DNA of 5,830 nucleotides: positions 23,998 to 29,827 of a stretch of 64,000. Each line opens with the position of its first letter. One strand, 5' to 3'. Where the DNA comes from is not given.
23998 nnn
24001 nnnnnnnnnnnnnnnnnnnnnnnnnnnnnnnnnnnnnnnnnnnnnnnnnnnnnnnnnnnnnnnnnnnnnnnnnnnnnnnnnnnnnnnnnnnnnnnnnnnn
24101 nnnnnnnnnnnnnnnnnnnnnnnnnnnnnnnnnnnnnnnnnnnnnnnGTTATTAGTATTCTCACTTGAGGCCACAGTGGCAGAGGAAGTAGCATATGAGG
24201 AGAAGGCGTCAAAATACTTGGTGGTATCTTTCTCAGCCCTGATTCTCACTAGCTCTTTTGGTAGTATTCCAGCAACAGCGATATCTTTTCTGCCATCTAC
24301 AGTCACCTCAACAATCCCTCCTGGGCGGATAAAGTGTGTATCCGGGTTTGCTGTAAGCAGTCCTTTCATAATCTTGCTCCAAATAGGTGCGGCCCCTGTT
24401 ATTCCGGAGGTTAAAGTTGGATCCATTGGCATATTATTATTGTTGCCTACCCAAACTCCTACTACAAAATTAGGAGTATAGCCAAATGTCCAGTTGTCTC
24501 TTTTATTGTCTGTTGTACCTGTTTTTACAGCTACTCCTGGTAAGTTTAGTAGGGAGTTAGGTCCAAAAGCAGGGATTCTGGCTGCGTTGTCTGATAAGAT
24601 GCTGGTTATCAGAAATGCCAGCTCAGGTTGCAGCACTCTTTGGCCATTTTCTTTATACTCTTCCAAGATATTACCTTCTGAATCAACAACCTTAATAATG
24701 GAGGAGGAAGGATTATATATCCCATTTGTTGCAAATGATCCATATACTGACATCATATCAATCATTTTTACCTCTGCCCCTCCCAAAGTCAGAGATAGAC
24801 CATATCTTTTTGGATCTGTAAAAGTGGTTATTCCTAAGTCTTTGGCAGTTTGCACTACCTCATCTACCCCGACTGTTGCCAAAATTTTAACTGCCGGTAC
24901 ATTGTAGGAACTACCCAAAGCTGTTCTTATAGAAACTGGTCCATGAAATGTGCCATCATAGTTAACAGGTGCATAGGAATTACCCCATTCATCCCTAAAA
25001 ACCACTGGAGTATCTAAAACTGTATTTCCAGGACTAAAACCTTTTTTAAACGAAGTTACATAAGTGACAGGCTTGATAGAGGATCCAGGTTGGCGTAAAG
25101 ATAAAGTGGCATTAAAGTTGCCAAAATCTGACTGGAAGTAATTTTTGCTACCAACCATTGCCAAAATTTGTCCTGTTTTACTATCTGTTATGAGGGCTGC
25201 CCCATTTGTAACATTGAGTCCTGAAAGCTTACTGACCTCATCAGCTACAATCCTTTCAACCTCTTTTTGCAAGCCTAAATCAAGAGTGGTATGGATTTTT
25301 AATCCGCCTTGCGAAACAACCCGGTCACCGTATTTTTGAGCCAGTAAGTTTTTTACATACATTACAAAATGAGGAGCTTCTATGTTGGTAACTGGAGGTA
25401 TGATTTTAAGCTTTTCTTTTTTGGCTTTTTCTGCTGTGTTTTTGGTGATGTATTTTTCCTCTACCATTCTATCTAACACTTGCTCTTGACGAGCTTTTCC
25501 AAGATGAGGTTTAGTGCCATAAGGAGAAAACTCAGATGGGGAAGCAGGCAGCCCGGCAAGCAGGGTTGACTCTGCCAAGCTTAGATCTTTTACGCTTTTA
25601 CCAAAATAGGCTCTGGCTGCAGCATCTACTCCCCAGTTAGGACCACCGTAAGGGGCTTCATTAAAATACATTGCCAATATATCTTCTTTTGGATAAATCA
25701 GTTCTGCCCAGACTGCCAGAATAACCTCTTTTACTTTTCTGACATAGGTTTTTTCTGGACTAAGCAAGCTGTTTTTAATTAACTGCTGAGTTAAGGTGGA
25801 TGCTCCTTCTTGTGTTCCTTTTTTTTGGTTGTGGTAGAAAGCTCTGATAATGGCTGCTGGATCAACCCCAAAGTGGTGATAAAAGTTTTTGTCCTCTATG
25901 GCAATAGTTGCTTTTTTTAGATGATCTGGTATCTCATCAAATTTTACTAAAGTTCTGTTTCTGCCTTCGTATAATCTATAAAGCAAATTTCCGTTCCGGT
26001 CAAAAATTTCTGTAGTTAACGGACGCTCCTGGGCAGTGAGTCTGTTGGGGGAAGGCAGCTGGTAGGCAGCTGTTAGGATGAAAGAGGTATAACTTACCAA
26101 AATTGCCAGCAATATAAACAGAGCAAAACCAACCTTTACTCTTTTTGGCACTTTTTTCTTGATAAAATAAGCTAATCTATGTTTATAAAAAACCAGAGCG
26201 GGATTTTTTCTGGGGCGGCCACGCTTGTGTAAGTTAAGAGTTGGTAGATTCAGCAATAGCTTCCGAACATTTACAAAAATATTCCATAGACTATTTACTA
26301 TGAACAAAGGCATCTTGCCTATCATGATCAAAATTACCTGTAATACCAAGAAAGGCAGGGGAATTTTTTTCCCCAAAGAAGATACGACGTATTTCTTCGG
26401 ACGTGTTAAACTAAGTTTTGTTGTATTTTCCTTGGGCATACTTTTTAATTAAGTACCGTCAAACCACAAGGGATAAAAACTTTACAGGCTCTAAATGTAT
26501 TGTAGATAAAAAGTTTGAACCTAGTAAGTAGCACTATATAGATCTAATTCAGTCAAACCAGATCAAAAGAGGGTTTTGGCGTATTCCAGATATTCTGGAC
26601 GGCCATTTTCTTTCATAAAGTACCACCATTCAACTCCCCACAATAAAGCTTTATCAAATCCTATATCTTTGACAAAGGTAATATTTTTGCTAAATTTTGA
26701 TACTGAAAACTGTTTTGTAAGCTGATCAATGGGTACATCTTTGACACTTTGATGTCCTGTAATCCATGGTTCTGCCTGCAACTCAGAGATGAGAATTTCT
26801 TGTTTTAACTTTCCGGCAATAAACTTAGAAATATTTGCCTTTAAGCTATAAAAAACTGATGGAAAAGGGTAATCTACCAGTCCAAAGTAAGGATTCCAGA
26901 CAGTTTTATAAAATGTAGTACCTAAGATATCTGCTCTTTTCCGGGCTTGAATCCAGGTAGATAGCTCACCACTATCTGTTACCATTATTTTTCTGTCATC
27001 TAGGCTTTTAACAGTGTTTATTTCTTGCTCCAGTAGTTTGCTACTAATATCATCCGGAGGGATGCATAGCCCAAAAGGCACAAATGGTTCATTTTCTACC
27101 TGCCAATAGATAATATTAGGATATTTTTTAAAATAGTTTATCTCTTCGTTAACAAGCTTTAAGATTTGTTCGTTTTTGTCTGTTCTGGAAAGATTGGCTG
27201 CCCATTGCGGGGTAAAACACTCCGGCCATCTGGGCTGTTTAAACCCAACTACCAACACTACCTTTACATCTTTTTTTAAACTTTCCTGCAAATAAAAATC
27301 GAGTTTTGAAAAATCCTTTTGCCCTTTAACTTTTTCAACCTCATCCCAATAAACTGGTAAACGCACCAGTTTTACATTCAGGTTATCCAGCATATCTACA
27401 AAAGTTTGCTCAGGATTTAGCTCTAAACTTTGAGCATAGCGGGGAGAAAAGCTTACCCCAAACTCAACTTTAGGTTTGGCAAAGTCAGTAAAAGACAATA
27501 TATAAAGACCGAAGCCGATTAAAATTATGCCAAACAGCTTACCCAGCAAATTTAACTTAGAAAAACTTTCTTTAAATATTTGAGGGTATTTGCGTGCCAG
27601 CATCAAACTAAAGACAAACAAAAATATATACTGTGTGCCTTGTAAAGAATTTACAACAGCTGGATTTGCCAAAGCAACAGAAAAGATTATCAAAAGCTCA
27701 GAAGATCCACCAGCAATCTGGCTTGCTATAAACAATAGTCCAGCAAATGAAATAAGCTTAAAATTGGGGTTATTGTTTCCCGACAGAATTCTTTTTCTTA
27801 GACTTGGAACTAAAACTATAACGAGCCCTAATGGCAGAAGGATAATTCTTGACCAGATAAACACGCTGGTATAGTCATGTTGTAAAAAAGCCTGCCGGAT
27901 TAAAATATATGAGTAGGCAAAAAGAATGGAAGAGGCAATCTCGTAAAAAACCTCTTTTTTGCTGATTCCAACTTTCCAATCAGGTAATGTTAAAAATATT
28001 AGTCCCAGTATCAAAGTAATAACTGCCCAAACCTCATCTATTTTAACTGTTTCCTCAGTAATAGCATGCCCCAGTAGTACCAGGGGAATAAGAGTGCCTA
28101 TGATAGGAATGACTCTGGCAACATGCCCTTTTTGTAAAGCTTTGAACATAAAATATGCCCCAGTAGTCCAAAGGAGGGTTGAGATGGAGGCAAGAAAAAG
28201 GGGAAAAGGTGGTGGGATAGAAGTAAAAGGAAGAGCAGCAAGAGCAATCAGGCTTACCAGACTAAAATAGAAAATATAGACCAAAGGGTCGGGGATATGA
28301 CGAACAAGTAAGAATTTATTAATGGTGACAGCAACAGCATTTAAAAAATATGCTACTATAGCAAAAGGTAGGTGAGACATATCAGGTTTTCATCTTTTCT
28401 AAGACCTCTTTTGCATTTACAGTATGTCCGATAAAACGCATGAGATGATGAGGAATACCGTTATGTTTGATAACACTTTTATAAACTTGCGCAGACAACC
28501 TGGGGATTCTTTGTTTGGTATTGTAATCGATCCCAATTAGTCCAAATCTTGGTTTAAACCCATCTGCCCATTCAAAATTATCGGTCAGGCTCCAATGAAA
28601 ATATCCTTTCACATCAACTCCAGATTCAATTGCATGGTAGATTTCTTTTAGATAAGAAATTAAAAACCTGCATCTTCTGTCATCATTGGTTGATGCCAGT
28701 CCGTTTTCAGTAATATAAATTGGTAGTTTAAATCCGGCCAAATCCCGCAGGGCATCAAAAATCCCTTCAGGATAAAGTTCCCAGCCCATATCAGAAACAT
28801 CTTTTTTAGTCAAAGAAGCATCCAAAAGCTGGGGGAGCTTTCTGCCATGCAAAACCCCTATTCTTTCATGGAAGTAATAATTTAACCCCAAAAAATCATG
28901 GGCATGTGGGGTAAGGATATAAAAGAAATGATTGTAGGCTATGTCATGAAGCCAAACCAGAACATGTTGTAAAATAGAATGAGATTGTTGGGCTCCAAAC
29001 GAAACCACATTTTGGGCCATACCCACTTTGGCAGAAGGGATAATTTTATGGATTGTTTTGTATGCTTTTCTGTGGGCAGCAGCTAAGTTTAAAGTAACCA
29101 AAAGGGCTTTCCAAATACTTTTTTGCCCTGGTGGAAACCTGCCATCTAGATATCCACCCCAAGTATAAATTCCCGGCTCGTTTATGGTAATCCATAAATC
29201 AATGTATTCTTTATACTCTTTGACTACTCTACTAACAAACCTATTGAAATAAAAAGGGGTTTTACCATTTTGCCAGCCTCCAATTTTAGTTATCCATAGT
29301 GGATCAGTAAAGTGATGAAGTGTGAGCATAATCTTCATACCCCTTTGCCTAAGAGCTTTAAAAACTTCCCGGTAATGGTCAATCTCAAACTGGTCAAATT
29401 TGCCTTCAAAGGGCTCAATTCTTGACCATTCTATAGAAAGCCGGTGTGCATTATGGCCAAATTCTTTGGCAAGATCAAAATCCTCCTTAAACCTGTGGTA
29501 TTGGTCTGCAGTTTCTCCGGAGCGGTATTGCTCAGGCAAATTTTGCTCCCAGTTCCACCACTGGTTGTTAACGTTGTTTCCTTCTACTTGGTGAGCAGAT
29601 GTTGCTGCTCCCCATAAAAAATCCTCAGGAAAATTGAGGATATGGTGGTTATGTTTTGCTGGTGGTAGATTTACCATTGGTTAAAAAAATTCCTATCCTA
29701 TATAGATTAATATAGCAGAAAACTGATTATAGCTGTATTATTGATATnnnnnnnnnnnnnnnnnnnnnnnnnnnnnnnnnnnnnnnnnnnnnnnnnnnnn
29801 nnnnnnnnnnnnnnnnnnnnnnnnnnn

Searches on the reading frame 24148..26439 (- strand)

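Call 59: search_protein_families(library=pfam, proteins=[window:24148-26439:-], max_evalue=0.00001)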
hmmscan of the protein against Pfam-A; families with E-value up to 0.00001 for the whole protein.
window:24148-26439:- (764 aa): 2 families
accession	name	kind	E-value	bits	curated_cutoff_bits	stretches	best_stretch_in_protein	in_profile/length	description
PF00912.28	Transgly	-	8.5e-59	198.4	27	1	150-325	2-177/178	Transglycosylase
PF00905.27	Transpeptidase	-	1.8e-19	70.5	22.1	1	413-692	1-299/299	Penicillin binding protein transpeptidase domain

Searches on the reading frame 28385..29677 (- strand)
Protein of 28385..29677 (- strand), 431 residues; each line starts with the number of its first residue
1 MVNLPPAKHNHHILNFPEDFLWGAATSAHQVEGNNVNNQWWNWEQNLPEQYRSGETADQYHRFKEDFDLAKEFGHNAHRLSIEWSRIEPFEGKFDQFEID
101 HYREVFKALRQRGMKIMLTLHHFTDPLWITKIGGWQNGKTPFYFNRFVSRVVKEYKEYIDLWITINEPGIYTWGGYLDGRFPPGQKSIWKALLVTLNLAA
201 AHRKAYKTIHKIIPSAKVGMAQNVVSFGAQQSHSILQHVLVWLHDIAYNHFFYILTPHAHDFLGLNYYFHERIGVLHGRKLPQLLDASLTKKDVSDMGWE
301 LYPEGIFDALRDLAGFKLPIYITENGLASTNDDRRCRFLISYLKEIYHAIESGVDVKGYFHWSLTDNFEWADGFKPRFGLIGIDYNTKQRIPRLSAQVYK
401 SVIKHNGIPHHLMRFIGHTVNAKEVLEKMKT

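Call 59: search_protein_families(library=pfam, proteins=[window:28385-29677:-], max_evalue=0.00001)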
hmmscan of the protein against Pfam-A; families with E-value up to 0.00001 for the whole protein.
window:28385-29677:- (431 aa): 4 families
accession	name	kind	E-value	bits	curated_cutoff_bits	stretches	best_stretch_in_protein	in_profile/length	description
PF00232.24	Glyco_hydro_1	-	3.3e-85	286.7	22.6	2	15-227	4-225/453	Glycosyl hydrolase family 1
PF00150.24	Cellulase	-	5.7e-06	26.5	23.5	0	60-173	21-139/272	Cellulase (glycosyl hydrolase family 5)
PF02449.21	Glyco_hydro_42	-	6.8e-06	26.1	21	0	61-131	10-78/376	Beta-galactosidase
PF00331.26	Glyco_hydro_10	-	7.4e-06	25.8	22.1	0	69-168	32-129/311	Glycosyl hydrolase family 10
